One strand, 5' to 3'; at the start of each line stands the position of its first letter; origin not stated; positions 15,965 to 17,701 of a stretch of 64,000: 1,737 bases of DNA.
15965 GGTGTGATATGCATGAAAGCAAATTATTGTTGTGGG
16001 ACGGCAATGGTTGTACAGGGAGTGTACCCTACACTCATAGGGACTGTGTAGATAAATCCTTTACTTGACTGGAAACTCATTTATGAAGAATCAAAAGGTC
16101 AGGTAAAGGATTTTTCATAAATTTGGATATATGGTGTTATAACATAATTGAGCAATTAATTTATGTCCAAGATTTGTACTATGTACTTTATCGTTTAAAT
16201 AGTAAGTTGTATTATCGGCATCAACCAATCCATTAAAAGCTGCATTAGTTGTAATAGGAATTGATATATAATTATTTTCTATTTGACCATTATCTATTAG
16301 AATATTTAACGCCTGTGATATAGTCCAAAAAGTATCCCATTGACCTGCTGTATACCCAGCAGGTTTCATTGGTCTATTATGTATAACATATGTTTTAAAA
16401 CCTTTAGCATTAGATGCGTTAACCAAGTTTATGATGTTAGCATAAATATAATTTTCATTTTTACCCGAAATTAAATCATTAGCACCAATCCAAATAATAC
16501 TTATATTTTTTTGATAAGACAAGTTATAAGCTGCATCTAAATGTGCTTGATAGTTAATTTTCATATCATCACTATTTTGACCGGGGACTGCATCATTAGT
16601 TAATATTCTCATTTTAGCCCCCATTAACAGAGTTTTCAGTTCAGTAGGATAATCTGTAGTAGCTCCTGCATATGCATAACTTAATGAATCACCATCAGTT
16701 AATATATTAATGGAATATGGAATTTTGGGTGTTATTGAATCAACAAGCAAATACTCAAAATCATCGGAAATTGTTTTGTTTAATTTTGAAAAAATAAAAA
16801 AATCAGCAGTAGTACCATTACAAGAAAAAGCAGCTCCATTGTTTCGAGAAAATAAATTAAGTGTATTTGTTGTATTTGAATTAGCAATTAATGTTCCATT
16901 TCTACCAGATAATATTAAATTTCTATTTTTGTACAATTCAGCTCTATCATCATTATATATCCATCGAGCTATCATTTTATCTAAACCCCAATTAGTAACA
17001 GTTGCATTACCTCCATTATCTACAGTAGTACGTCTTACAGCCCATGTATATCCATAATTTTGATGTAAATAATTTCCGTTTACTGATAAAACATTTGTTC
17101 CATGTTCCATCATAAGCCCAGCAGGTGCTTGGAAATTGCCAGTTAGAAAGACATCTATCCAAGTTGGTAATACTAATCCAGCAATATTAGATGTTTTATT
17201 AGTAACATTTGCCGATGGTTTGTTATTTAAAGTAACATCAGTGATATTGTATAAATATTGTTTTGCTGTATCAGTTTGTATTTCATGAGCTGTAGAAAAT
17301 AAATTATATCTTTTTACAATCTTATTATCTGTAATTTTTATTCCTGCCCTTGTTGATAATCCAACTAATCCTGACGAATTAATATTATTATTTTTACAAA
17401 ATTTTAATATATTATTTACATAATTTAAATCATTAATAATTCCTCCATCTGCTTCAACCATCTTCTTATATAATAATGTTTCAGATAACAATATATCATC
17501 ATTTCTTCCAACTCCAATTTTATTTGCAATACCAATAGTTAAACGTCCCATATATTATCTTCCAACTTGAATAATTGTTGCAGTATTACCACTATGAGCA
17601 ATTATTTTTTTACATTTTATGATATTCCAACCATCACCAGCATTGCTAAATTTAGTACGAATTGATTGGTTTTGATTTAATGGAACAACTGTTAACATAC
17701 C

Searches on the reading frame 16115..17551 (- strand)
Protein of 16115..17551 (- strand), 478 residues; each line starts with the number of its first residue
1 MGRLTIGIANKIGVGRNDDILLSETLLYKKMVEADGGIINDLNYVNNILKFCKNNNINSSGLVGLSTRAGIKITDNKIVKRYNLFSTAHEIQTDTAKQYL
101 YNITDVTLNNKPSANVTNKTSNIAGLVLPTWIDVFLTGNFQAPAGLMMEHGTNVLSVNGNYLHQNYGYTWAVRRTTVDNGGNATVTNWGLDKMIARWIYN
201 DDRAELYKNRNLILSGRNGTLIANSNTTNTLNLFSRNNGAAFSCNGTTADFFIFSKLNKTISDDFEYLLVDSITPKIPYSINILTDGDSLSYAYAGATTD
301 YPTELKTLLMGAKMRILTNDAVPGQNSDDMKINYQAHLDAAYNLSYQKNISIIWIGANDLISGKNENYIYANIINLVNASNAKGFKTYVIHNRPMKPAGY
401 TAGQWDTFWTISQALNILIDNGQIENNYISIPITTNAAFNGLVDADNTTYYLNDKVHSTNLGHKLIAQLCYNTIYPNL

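Call 11: search_protein_families(library=pfam, proteins=[window:16115-17551:-], max_evalue=0.01)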
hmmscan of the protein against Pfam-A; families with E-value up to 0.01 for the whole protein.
window:16115-17551:- (478 aa): 2 families
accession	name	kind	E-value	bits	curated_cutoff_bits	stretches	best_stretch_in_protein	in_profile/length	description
PF13472.12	Lipase_GDSL_2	-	7e-08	33.6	32.9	1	287-465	3-178/178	GDSL-like Lipase/Acylhydrolase family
PF00657.28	Lipase_GDSL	-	7.6e-07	29.9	23.6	1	287-468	5-206/208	GDSL-like Lipase/Acylhydrolase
